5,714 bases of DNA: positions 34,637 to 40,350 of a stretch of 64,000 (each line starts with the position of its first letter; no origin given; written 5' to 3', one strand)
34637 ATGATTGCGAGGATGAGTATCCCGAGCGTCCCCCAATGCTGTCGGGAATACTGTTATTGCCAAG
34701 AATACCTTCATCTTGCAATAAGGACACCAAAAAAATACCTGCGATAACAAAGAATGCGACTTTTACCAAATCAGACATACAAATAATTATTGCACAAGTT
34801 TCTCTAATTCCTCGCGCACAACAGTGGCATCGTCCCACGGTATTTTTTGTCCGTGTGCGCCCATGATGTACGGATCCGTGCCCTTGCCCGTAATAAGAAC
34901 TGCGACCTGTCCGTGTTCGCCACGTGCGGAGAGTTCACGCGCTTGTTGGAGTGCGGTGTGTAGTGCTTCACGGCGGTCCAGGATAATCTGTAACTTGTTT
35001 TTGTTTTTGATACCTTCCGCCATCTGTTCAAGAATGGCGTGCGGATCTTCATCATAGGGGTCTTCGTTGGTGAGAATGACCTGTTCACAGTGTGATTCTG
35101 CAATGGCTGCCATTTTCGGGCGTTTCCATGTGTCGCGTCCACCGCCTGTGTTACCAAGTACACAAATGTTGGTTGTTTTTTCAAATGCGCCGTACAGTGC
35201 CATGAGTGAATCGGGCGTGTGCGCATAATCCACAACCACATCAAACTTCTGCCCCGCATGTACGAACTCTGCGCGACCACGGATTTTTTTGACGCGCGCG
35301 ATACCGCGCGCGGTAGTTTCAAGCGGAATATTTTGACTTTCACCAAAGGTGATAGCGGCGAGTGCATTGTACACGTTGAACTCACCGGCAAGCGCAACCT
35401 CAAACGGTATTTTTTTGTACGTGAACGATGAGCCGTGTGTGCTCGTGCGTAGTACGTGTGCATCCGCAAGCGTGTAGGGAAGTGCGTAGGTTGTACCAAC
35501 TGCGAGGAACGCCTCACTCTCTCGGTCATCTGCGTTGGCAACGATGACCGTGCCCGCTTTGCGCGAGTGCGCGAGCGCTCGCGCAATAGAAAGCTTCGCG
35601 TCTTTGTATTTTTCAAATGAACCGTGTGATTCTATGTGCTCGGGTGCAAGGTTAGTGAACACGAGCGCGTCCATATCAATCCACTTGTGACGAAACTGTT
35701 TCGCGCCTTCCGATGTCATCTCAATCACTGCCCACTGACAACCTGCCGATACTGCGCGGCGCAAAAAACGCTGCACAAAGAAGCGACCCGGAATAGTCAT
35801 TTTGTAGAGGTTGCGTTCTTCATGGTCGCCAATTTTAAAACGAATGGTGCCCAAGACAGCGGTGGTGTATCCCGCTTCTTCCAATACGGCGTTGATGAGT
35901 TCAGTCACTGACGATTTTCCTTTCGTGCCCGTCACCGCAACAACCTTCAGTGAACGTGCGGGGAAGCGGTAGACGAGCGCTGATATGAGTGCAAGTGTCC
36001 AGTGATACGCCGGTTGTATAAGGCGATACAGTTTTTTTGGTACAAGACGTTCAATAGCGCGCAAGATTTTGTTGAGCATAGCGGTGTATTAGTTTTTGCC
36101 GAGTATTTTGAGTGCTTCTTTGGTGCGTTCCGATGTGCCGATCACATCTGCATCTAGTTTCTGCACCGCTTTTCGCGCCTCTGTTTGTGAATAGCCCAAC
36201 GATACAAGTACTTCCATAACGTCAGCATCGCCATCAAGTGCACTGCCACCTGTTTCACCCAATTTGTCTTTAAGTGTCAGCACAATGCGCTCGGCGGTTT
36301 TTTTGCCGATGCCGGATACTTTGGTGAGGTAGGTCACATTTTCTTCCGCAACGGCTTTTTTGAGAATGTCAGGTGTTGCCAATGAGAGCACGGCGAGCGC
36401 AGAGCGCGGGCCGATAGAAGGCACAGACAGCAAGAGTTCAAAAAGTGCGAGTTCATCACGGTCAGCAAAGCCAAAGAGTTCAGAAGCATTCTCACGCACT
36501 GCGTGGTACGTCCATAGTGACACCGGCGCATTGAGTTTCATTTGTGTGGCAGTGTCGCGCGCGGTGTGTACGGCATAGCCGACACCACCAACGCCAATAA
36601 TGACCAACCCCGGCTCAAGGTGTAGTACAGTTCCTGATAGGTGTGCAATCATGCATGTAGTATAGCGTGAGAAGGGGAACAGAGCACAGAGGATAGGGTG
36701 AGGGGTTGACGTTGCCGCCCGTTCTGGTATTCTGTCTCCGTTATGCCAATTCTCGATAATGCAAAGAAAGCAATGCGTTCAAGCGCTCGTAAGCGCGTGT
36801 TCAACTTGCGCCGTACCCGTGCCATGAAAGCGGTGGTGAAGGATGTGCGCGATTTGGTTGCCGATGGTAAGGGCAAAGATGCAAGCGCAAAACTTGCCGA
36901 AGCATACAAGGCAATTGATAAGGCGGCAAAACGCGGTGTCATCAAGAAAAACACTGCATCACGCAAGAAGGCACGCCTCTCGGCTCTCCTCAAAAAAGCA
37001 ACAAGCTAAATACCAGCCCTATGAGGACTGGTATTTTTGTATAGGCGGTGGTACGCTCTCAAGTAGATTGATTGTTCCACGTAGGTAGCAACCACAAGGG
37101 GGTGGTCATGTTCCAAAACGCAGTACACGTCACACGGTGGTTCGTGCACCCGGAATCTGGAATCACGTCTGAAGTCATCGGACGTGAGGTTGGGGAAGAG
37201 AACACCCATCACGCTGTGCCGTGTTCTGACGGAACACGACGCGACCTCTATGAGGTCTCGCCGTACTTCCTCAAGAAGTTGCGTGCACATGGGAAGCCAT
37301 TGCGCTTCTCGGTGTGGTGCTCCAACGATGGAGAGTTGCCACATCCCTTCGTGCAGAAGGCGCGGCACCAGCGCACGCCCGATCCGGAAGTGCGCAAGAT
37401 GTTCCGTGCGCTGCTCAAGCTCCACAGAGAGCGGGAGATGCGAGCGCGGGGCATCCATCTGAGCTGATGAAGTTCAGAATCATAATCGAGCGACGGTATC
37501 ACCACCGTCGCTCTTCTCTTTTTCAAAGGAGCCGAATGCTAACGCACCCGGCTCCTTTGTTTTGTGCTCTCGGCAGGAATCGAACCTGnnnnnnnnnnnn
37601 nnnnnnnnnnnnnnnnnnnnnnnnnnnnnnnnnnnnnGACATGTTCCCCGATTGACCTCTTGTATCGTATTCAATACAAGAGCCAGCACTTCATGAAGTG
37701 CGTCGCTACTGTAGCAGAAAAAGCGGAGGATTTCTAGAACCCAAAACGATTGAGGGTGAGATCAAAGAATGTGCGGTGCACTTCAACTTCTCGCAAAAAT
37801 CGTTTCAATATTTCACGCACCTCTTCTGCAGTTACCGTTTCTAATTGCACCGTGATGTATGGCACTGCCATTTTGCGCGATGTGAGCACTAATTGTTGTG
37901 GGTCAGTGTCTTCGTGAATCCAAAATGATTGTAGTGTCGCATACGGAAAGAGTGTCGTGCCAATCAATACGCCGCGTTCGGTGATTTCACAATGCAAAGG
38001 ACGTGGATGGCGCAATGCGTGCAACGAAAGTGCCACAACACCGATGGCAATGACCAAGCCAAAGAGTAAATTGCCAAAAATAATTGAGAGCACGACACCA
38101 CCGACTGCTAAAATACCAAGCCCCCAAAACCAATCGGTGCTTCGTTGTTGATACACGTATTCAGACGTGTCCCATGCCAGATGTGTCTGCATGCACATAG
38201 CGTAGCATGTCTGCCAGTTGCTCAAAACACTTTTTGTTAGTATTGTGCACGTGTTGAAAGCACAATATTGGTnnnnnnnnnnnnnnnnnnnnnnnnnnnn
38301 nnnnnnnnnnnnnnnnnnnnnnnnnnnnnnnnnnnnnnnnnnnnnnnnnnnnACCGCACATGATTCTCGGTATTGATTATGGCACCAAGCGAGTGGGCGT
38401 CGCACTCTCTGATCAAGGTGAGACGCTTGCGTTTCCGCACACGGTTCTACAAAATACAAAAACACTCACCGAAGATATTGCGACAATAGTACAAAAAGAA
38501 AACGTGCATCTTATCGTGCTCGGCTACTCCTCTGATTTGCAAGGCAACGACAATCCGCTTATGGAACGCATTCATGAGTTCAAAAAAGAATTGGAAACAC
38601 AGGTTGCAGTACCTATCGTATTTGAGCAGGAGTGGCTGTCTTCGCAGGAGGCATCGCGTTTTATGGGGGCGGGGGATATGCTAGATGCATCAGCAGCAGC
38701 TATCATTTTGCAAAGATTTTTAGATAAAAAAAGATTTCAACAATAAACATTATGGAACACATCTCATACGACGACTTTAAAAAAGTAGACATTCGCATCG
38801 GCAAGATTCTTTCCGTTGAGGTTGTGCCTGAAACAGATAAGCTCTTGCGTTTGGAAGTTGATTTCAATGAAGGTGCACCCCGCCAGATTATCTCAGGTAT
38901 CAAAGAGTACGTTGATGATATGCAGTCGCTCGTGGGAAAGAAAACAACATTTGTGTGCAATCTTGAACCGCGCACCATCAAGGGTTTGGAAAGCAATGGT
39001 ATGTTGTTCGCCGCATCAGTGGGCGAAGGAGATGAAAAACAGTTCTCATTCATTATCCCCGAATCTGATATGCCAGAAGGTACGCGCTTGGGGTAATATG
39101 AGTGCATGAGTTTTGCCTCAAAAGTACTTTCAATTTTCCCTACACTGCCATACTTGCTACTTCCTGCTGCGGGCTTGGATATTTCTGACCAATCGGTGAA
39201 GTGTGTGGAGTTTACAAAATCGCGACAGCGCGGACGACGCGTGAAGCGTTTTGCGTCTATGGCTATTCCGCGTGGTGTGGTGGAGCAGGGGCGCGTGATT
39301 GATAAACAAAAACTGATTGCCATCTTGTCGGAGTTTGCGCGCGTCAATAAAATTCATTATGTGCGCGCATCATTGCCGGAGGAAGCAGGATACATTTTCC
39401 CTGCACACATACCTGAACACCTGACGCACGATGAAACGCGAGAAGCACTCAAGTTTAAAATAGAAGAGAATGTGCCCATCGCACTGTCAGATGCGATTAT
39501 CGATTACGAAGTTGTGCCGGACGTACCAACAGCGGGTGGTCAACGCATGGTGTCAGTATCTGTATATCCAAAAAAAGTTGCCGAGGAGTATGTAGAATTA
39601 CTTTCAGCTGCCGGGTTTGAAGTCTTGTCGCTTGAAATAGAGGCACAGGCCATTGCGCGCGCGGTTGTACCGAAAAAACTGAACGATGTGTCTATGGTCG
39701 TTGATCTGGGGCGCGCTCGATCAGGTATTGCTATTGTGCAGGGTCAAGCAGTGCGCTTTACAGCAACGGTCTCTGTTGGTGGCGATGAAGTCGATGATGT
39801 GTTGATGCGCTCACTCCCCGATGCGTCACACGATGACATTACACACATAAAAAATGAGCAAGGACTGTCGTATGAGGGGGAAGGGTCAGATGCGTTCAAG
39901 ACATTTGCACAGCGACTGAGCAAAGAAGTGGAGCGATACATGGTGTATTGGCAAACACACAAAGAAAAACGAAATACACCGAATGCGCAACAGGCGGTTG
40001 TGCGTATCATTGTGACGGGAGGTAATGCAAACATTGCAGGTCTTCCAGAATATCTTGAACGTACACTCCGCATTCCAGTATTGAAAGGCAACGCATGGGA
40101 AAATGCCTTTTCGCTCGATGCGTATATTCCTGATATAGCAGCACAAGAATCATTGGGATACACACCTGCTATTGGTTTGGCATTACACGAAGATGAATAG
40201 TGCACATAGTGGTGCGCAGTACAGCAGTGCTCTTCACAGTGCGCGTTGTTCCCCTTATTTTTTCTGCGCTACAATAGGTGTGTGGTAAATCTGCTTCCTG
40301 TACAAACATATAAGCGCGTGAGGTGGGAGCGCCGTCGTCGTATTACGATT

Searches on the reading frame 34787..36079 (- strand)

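Call 52: search_protein_families(library=pfam, proteins=[window:34787-36079:-], max_evalue=0.00001)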
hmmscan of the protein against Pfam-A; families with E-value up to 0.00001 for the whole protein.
window:34787-36079:- (430 aa): 2 families
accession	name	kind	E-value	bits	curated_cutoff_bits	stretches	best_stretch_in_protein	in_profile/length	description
PF08245.18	Mur_ligase_M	-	1.3e-34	120.4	24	1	49-244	1-198/200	Mur ligase middle domain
PF02875.26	Mur_ligase_C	-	7.2e-20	72.5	28.4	1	268-382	1-117/127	Mur ligase, glutamate ligase domain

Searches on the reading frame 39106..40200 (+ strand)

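Call 52: search_protein_families(library=pfam, proteins=[window:39106-40200:+], max_evalue=0.00001)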
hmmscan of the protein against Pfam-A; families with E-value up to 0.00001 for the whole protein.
window:39106-40200:+ (364 aa): 3 families
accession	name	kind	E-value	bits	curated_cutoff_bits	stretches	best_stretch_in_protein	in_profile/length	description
PF11104.14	PilM_2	-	7.4e-30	104.5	27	1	23-361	1-338/340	Type IV pilus assembly protein PilM;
PF06723.19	MreB_Mbl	-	1.1e-06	28.2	27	0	185-234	136-185/327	MreB/Mbl protein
PF14450.12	FtsA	-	6.8e-06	26.9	31.8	0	197-330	1-112/127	Cell division protein FtsA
